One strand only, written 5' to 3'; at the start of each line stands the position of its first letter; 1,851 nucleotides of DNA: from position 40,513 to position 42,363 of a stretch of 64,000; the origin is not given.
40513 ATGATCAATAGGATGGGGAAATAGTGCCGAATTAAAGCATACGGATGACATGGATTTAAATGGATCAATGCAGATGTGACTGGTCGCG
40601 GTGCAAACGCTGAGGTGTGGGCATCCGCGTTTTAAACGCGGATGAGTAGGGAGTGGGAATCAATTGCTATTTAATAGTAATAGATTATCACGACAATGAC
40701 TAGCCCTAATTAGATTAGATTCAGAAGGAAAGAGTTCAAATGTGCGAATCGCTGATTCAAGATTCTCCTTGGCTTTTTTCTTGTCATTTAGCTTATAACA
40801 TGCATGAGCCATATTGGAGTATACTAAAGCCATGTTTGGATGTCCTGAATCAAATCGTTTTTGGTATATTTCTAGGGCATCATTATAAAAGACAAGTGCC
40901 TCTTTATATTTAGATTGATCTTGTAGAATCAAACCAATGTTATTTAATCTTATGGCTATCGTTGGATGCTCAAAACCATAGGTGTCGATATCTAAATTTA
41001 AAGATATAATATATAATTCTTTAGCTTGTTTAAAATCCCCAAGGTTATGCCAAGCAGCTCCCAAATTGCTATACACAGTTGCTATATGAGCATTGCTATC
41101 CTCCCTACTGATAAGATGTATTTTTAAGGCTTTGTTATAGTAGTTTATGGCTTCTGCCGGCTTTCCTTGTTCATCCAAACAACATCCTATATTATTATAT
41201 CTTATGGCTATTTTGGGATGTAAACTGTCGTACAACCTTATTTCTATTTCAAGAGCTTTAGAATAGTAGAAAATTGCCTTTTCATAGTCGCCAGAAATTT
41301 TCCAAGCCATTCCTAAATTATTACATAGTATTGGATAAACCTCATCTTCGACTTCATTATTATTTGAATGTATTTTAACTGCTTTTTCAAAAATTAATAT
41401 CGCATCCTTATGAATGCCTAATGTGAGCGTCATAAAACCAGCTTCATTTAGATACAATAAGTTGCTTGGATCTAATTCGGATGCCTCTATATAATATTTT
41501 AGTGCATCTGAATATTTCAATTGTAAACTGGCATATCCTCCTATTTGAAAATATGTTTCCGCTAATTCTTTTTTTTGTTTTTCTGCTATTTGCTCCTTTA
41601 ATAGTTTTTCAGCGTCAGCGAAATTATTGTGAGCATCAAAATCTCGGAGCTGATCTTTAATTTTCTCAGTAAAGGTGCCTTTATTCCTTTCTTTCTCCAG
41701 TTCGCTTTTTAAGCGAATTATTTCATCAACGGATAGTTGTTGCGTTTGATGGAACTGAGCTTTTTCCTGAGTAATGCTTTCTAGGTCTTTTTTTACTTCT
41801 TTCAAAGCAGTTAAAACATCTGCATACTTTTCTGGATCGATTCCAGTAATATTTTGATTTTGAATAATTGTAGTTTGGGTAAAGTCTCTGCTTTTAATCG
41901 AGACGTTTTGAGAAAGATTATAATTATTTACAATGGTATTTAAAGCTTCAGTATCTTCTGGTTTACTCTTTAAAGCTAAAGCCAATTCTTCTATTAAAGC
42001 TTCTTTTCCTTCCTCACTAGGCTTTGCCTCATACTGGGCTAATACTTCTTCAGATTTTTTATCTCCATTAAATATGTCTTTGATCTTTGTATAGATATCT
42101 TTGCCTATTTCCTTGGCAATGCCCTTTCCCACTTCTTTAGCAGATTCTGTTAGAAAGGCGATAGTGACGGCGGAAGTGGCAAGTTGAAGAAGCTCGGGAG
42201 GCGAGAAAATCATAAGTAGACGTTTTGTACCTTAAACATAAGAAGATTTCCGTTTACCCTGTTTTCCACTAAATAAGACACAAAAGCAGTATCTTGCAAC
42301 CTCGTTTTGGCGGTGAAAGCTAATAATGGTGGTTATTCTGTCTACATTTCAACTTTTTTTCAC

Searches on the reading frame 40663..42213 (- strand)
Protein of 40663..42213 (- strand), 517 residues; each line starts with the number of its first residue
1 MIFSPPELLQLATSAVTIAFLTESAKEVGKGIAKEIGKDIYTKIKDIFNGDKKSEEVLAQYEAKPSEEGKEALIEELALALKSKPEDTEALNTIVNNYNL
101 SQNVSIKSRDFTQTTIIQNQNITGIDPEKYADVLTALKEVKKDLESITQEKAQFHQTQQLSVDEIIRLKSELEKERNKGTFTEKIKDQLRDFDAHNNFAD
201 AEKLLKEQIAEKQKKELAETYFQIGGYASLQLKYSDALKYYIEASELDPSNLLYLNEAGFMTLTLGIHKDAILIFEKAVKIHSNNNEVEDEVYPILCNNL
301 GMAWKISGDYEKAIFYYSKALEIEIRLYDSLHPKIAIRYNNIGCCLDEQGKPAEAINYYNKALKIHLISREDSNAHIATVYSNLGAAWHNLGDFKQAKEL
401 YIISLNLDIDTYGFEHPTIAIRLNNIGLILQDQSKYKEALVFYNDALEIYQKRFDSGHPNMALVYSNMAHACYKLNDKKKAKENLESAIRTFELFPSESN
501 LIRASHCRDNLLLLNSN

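Call 83: search_protein_families(library=pfam, proteins=[window:40663-42213:-], max_evalue=0.01)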
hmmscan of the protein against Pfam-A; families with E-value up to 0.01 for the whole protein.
window:40663-42213:- (517 aa): 18 families
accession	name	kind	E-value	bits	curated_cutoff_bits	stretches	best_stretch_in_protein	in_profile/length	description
PF13424.12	TPR_12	-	4.8e-41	139.3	30.1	3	298-365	7-74/77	Tetratricopeptide repeat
PF00515.34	TPR_1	-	1.3e-37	126.5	27.8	6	339-365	4-30/34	Tetratricopeptide repeat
PF07719.23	TPR_2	-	2.8e-31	105.5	27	2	296-323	3-30/34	Tetratricopeptide repeat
PF13181.12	TPR_8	-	9.9e-22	75.7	25.7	2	339-365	4-30/34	Tetratricopeptide repeat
PF13374.12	TPR_10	-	2.9e-21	75.2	27.5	1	422-460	4-42/42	Tetratricopeptide repeat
PF24885.1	TPR_NPHP3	-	3.2e-13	50.1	100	1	371-486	92-206/239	Nephrocystin-3 TPR domain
PF13432.12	TPR_16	-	1.8e-09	38.3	32.7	0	233-285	12-64/65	Tetratricopeptide repeat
PF14559.12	TPR_19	-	2.9e-09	37.6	25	0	432-488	3-51/68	Tetratricopeptide repeat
PF13428.12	TPR_14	-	2.8e-08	34.1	23.5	0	348-366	13-31/44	Tetratricopeptide repeat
PF13414.12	TPR_11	-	2.4e-07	30.8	26.8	0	233-259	9-35/42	TPR repeat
PF13176.12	TPR_7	-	2.9e-07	30.5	27.9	0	341-364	4-27/36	Tetratricopeptide repeat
PF17874.7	TPR_MalT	-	1e-05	25.4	45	1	349-493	14-153/336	MalT-like TPR region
PF13174.12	TPR_6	-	2.1e-05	25.3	26.3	0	342-364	6-28/33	Tetratricopeptide repeat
PF12688.13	TPR_5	-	2.4e-05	25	24.2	0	343-446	8-100/119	Tetratrico peptide repeat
PF04212.24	MIT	-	0.00029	21.3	30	0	346-364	14-32/66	MIT (microtubule interacting and transport) domain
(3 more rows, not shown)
